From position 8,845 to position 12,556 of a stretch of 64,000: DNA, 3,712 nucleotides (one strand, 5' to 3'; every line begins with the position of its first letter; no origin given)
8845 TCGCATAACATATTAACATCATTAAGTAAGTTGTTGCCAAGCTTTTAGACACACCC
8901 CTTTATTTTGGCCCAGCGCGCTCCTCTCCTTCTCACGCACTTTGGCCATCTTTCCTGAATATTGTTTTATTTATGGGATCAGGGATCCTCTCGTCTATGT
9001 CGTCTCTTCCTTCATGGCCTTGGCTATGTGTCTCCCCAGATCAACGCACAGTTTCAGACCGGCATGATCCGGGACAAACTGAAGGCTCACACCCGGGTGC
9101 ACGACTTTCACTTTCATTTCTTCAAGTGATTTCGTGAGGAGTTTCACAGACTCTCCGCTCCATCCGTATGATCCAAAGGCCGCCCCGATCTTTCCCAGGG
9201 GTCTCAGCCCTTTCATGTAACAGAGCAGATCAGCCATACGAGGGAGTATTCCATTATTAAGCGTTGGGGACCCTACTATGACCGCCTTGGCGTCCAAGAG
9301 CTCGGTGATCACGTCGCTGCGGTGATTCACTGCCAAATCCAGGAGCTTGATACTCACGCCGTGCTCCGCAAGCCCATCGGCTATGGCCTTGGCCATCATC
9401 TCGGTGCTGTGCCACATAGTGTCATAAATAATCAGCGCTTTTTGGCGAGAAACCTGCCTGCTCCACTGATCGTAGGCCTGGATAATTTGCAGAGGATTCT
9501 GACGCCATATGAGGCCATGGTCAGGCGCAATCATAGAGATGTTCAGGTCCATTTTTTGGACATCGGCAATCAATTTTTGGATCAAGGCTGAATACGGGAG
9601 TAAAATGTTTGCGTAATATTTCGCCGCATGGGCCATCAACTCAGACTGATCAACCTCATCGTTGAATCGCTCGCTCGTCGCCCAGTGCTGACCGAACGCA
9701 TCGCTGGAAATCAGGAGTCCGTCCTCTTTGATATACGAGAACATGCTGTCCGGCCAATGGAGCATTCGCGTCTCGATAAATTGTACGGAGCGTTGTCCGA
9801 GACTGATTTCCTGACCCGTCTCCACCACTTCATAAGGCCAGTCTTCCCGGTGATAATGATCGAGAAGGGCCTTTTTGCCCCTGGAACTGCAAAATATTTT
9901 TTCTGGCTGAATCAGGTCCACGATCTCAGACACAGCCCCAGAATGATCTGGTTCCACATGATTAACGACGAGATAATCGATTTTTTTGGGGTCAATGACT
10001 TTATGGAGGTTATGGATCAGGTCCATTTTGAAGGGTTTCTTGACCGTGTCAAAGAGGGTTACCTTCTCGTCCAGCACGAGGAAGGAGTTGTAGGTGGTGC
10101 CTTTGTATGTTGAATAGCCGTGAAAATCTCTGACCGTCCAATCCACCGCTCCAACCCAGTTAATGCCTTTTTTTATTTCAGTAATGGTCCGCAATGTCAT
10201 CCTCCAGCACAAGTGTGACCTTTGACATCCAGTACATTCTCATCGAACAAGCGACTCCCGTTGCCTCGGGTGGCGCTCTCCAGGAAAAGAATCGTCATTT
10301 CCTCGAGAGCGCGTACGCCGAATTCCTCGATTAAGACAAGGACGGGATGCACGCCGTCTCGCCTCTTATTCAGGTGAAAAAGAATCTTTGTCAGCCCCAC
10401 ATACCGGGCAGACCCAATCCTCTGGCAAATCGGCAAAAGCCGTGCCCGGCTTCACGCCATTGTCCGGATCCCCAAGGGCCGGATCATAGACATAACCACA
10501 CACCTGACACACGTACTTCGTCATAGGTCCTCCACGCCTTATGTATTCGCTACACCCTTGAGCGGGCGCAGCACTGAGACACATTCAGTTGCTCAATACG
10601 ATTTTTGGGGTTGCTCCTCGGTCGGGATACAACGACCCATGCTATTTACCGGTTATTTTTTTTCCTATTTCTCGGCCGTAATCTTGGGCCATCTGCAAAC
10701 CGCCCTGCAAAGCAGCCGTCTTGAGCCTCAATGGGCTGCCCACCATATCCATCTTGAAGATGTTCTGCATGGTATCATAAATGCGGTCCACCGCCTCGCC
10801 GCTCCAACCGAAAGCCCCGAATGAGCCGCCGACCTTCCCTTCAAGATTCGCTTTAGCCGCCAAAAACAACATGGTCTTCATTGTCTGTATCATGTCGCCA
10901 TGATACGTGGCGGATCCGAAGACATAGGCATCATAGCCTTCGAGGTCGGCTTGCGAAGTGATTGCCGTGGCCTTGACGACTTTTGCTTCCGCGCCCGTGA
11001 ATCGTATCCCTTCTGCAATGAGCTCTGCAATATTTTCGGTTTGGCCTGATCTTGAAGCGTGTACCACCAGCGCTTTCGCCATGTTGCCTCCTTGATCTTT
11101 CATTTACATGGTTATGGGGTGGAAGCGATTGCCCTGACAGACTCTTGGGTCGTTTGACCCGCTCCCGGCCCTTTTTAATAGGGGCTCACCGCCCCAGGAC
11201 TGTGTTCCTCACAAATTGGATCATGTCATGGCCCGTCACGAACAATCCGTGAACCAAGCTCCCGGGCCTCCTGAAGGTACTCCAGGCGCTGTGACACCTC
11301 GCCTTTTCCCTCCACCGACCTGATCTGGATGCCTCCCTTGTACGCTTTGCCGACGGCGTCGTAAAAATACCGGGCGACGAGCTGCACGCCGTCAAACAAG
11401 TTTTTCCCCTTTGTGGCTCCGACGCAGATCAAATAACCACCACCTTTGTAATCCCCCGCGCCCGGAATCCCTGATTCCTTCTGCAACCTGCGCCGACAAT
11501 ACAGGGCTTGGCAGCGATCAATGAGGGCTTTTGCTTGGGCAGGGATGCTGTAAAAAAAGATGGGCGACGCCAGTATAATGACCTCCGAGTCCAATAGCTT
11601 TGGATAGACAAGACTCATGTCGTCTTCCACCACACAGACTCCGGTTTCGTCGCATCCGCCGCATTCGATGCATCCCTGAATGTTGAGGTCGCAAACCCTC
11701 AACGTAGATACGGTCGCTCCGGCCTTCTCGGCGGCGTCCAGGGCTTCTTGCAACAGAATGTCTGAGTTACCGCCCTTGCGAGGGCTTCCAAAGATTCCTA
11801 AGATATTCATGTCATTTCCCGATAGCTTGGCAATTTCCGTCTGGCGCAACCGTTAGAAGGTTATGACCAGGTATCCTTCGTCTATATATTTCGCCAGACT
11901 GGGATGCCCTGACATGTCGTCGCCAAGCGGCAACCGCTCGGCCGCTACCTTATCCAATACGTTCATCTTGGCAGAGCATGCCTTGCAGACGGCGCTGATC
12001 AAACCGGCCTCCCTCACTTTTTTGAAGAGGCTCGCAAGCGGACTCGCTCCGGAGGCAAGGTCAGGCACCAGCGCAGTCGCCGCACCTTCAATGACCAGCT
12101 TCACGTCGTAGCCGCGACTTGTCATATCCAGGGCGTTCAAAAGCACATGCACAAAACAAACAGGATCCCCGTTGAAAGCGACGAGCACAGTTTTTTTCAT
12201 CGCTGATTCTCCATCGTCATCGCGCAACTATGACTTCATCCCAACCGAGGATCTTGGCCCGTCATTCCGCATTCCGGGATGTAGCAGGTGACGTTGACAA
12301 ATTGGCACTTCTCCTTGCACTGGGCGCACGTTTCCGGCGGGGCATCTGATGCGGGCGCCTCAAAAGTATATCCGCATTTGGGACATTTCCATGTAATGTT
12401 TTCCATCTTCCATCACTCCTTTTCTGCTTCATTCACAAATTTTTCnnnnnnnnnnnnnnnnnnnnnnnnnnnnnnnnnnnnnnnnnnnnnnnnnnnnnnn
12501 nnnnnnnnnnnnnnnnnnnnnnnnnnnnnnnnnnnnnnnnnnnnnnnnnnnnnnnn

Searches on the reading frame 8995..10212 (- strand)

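Call 3: search_protein_families(library=pfam, proteins=[window:8995-10212:-], max_evalue=0.01)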
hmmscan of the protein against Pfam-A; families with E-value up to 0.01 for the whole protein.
window:8995-10212:- (405 aa): 4 families
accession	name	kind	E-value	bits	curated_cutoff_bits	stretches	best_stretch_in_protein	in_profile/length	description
PF19583.5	ODP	-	2.1e-23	83.7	27.2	1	41-233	3-194/194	ODP family beta lactamase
PF00258.30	Flavodoxin_1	-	5.1e-18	66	25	1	261-391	1-141/143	Flavodoxin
PF00753.33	Lactamase_B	-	1.7e-07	31.8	22.7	1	41-175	6-153/196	Metallo-beta-lactamase superfamily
PF12706.13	Lactamase_B_2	-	0.0062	16.6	27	0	65-154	18-116/200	Beta-lactamase superfamily domain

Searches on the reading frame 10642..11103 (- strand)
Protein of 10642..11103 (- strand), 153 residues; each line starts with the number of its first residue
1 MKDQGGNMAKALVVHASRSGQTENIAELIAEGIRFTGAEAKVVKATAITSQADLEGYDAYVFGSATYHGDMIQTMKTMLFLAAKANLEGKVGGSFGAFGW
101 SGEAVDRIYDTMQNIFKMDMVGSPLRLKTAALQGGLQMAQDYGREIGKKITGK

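Call 3: search_protein_families(library=pfam, proteins=[window:10642-11103:-], max_evalue=0.01)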
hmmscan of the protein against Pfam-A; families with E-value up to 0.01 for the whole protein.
window:10642-11103:- (153 aa): 3 families
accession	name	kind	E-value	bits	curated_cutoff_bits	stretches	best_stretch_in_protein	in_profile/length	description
PF12724.12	Flavodoxin_5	-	1.4e-08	35.6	27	1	12-77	1-64/145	Flavodoxin domain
PF00258.30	Flavodoxin_1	-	3.4e-08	34.2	25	1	13-133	1-133/143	Flavodoxin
PF03358.20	FMN_red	-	0.00037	20.6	24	1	45-120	59-137/152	NADPH-dependent FMN reductase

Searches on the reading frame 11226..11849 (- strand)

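Call 3: search_protein_families(library=pfam, proteins=[window:11226-11849:-], max_evalue=0.01)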
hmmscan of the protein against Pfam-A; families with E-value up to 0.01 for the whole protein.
window:11226-11849:- (207 aa): 2 families
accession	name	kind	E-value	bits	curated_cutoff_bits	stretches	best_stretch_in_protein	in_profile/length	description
PF03358.20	FMN_red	-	3e-21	76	24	1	14-124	1-106/152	NADPH-dependent FMN reductase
PF02525.22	Flavodoxin_2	-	8.4e-10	39.1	27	1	14-112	1-102/198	Flavodoxin-like fold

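Call 4: search_protein_families(library=ncbifam, proteins=[window:11226-11849:-], max_evalue=0.01)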
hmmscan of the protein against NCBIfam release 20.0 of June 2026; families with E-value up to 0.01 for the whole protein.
window:11226-11849:- (207 aa): 1 family
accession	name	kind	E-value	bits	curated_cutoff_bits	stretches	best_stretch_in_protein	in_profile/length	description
TIGR03567.1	FMN_reduc_SsuE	equivalog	9.7e-05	22.4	164.05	1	16-111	2-89/171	NADPH-dependent FMN reductase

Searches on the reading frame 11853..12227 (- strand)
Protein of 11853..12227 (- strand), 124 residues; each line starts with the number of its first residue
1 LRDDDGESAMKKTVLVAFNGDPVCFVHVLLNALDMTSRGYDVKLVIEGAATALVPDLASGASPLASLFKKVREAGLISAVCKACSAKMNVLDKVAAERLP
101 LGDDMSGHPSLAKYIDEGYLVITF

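Call 3: search_protein_families(library=pfam, proteins=[window:11853-12227:-], max_evalue=0.01)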
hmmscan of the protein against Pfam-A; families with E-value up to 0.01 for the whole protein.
window:11853-12227:- (124 aa): 1 family
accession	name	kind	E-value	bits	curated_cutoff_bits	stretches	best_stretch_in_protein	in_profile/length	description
PF02635.20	DsrE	-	1.6e-07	31.9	22.7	1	36-124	28-116/116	DsrE/DsrF-like family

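Call 4: search_protein_families(library=ncbifam, proteins=[window:11853-12227:-], max_evalue=0.01)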
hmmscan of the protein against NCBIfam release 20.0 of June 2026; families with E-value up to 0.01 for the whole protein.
window:11853-12227:- (124 aa): 0 families

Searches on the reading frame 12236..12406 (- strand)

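Call 80: search_protein_families(library=pfam, proteins=[window:12236-12406:-], max_evalue=0.001)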
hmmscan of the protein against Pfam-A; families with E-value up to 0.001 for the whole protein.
window:12236-12406:- (56 aa): 2 families
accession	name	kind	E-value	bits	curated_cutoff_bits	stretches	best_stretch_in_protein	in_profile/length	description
PF21349.2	RUBY_RBDX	-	9.1e-05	22.3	26.5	1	6-33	1-25/30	Rubrerythrin, rubredoxin-like domain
PF14311.12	DUF4379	-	0.00015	22.3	24.5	1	3-33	25-56/56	Probable Treble clef zinc finger domain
